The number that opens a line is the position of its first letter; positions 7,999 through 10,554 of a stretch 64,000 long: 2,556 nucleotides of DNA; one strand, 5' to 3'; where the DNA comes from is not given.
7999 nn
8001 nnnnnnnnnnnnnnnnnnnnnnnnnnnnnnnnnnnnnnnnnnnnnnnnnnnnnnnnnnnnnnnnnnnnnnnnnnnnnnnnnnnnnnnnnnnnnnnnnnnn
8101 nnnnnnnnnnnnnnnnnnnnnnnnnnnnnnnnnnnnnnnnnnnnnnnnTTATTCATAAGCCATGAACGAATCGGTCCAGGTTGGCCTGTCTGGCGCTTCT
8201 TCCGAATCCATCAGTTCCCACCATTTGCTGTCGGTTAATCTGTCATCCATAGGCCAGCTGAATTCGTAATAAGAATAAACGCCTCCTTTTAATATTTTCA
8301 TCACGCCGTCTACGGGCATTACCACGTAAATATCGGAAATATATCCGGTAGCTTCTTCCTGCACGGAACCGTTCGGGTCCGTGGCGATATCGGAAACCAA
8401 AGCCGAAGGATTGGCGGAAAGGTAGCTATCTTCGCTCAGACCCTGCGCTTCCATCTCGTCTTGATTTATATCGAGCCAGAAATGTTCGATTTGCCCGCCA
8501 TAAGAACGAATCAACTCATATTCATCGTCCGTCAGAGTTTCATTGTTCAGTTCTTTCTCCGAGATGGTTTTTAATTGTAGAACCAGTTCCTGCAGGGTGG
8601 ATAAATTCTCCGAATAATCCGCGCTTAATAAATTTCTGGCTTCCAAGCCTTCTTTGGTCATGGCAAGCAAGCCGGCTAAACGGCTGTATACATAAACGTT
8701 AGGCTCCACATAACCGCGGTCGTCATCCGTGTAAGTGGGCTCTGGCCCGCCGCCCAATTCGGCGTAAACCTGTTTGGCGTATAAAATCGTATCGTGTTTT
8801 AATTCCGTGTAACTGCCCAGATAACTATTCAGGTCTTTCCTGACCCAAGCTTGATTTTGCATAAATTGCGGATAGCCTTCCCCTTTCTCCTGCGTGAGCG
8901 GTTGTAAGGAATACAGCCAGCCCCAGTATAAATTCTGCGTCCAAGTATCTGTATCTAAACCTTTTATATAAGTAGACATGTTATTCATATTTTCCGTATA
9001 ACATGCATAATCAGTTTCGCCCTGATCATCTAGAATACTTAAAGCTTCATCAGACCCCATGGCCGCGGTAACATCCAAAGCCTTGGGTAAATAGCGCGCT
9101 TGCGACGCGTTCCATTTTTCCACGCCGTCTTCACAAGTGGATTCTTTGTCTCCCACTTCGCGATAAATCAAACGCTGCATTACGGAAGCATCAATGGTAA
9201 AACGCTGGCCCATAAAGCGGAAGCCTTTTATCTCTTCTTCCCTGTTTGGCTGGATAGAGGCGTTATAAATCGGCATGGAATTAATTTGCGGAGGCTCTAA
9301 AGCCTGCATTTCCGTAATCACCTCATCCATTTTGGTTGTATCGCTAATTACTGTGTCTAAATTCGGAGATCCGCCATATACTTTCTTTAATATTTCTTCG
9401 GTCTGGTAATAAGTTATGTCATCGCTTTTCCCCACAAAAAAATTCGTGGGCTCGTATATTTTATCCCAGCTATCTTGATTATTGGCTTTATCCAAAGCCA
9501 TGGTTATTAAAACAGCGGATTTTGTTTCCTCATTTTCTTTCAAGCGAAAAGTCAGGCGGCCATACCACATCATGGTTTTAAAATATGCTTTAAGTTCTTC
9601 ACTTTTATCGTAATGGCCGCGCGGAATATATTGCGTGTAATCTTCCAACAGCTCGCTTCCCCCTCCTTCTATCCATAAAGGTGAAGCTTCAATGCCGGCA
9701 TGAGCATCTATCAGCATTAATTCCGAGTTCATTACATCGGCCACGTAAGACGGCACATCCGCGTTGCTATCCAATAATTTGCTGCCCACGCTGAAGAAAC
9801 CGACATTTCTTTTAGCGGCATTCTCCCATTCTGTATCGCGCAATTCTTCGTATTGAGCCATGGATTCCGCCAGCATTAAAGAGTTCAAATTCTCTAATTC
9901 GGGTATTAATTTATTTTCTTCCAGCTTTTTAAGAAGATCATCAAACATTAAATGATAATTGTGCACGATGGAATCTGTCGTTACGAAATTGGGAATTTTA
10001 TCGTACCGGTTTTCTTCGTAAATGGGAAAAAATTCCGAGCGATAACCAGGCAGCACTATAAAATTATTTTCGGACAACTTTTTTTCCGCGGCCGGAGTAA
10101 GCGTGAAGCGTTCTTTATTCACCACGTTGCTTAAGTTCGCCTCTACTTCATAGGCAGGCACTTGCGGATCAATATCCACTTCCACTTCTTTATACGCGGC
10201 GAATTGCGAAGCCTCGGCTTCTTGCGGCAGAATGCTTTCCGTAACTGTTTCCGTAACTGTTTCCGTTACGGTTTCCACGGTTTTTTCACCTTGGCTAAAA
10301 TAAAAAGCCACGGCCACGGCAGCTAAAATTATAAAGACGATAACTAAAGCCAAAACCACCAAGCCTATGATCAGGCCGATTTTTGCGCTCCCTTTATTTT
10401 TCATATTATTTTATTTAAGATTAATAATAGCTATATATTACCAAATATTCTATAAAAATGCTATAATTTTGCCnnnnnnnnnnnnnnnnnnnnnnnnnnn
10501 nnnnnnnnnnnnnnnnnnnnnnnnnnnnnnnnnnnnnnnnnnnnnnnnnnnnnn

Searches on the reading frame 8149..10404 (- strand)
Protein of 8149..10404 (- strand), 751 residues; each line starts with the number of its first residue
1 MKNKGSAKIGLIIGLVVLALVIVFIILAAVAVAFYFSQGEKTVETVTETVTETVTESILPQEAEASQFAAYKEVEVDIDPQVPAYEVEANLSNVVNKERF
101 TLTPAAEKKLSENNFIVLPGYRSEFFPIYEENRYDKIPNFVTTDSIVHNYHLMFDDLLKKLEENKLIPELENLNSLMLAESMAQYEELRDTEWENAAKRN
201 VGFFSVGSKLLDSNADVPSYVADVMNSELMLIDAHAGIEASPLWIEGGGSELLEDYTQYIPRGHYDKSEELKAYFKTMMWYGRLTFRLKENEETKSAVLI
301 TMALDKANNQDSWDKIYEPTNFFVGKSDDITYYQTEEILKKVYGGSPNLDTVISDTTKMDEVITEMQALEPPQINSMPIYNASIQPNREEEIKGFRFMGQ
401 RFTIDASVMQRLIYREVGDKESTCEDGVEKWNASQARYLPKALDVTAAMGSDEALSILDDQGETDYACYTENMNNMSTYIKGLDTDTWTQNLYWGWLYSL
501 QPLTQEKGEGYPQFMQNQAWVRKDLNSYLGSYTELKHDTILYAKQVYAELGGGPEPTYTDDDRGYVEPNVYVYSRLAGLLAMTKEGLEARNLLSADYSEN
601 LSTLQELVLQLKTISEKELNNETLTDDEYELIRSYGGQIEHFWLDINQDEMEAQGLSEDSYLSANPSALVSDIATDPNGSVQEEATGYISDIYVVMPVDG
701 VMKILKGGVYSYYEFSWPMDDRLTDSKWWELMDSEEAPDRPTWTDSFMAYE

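Call 12: search_protein_families(library=pfam, proteins=[window:8149-10404:-], max_evalue=0.01)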
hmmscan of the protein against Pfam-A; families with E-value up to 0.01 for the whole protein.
window:8149-10404:- (751 aa): 1 family
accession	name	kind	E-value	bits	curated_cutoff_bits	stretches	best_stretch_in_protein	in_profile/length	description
PF11369.13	DUF3160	-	2.2e-227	757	25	1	105-744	3-632/632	Protein of unknown function (DUF3160)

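Call 16: find_related_loci(query=window:8149-10404:-, collection=genome_contigs, flank=6000)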
Query window:8149-10404:- (751 aa) in genome_contigs; peptide patterns used: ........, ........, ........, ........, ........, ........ (x = any residue, [..] = any of these).
250 stretches matched a pattern; 235 encode a relative of the query (tblastn E <= 1e-3); the best 80 are kept; 80 distinct loci.
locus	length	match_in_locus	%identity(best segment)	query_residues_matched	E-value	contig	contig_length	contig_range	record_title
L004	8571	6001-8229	60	17-749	0e+0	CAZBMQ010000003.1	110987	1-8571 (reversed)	MAG TPA_asm: uncultured Candidatus Saccharibacteria bacterium isolate binchicken_co19_212 genome assembly, contig: NODE_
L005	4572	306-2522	59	10-749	0e+0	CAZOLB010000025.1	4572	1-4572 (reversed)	MAG TPA_asm: uncultured Gammaproteobacteria bacterium isolate SRP098346_co1_19 genome assembly, contig: NODE_29102_lengt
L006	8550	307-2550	58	4-749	0e+0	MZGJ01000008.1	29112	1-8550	MAG: candidate division CPR3 bacterium 4484_211 ex4484_211_scaffold_242, whole genome shotgun sequence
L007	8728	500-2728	59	16-749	0e+0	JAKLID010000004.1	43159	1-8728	MAG: Patescibacteria group bacterium isolate RA.bin79 RA.bin79_4, whole genome shotgun sequence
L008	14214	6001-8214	60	16-749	0e+0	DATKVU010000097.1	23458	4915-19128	MAG TPA_asm: Clostridia bacterium isolate SMAG_U14141 k141_1275990, whole genome shotgun sequence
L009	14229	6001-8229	59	11-749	0e+0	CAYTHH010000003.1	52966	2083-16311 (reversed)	MAG TPA_asm: uncultured Candidatus Saccharibacteria bacterium isolate SRP178699_co1_602 genome assembly, contig: NODE_54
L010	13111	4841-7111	59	1-749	0e+0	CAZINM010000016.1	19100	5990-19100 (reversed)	MAG TPA_asm: uncultured Candidatus Saccharibacteria bacterium isolate SRP239243_co2_309 genome assembly, contig: NODE_45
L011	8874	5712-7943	59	10-749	0e+0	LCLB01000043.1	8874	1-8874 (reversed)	MAG: Parcubacteria group bacterium GW2011_GWF1_45_5 UX14_C0043, whole genome shotgun sequence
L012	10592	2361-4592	58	16-749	0e+0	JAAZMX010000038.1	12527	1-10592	MAG: Candidatus Kuenenbacteria bacterium isolate AS27yjCOA_103 81757_AS27, whole genome shotgun sequence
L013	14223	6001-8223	58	9-749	0e+0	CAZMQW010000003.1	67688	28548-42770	MAG TPA_asm: uncultured Candidatus Saccharibacteria bacterium isolate binchicken_co34_534 genome assembly, contig: NODE_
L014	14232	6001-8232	57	2-749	0e+0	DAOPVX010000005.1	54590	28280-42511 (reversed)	MAG TPA_asm: bacterium isolate AMR_MDS_1381 NODE_544_length_54590_cov_79.681324, whole genome shotgun sequence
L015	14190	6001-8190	59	7-749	0e+0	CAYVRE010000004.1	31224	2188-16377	MAG TPA_asm: uncultured Candidatus Saccharibacteria bacterium isolate SRP178699_co1_238 genome assembly, contig: NODE_15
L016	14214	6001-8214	58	15-749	0e+0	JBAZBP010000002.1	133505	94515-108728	MAG: Patescibacteria group bacterium isolate SO_2017_GW1_115 NODE_946_length_133505_cov_2.290918_OW334_2017, whole genom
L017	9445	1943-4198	57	15-749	0e+0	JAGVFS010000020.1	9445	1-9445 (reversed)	MAG: Patescibacteria group bacterium isolate DeMMO2_41 c_000000003870, whole genome shotgun sequence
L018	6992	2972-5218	58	10-749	0e+0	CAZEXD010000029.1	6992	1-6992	MAG TPA_asm: uncultured Candidatus Saccharibacteria bacterium isolate binchicken_co274_252 genome assembly, contig: NODE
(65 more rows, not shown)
